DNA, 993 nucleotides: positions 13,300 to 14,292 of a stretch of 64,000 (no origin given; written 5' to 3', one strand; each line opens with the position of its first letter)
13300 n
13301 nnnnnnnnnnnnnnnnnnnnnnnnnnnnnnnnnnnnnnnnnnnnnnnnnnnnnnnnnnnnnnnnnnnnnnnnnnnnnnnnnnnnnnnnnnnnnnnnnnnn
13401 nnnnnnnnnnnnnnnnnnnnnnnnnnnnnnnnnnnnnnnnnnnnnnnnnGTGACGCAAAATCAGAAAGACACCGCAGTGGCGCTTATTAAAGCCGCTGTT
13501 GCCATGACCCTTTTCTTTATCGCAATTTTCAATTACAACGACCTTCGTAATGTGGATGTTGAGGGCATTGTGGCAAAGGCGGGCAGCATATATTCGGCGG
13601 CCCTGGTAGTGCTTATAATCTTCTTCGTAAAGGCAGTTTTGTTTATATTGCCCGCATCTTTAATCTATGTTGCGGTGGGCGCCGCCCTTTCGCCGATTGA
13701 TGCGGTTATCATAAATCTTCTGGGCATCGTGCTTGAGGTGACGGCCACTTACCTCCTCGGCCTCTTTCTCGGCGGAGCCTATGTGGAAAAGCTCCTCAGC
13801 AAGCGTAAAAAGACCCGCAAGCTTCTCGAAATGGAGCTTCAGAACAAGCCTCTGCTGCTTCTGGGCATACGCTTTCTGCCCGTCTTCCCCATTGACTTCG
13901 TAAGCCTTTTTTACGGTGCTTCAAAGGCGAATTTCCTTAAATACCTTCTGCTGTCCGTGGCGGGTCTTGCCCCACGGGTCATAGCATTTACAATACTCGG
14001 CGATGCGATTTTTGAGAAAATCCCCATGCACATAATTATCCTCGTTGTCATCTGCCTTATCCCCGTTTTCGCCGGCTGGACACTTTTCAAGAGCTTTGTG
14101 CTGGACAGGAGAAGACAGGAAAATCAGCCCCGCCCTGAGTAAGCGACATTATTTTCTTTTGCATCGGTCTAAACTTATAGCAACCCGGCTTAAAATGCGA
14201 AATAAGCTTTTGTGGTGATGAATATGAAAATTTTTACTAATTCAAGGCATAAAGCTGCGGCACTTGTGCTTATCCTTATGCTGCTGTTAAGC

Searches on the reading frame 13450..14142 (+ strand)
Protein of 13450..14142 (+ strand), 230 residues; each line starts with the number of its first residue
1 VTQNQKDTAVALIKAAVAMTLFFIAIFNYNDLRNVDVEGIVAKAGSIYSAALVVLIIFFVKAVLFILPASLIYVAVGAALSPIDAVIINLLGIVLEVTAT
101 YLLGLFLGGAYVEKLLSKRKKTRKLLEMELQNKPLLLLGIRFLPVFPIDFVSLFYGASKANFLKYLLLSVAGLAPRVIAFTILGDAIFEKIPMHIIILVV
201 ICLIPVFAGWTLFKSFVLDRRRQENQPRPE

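Call 57: search_protein_families(library=pfam, proteins=[window:13450-14142:+], max_evalue=0.001)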
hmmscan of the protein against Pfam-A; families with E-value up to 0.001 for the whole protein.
window:13450-14142:+ (230 aa): 1 family
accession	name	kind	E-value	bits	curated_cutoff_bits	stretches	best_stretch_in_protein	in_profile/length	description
PF09335.16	VTT_dom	-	5.9e-17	62.7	33.9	1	67-185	1-122/123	VTT domain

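Call 65: find_encoding_contigs(protein=window:13450-14142:+, flank=3000, max_places=8)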
Protein window:13450-14142:+ (230 aa): 23 contigs read that carry it; 8 places shown.
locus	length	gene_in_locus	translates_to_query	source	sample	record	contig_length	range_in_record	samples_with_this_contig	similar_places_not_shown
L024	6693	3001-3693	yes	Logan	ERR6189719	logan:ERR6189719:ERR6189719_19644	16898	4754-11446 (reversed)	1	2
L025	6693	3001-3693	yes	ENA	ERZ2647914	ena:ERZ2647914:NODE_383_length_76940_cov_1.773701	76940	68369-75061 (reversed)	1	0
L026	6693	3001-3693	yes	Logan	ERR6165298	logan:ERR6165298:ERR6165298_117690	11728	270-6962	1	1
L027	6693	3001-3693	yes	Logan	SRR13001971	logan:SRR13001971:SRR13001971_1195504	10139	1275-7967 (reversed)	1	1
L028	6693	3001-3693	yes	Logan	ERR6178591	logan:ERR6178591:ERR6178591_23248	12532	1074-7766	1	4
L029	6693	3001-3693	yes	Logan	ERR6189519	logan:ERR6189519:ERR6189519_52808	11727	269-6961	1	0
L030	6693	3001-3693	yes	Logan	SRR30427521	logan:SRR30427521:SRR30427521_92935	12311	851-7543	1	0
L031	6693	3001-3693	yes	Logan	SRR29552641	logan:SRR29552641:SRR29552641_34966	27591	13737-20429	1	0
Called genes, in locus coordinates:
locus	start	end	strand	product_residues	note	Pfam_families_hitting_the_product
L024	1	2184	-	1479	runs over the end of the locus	-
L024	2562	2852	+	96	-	-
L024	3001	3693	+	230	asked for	PF09335:VTT_dom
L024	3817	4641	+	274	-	-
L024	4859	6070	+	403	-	PF02786:CPSase_L_D2 (faint)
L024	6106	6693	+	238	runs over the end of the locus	PF01177:Asp_Glu_race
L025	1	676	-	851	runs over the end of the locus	?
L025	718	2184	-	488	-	-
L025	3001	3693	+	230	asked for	PF09335:VTT_dom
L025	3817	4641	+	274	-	-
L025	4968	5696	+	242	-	-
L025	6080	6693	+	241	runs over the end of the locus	PF01177:Asp_Glu_race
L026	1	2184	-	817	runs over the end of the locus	?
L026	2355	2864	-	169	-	-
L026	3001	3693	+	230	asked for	PF09335:VTT_dom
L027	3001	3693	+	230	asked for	PF09335:VTT_dom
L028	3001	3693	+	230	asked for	PF09335:VTT_dom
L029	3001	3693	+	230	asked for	PF09335:VTT_dom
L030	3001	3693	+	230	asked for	PF09335:VTT_dom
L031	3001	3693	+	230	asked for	PF09335:VTT_dom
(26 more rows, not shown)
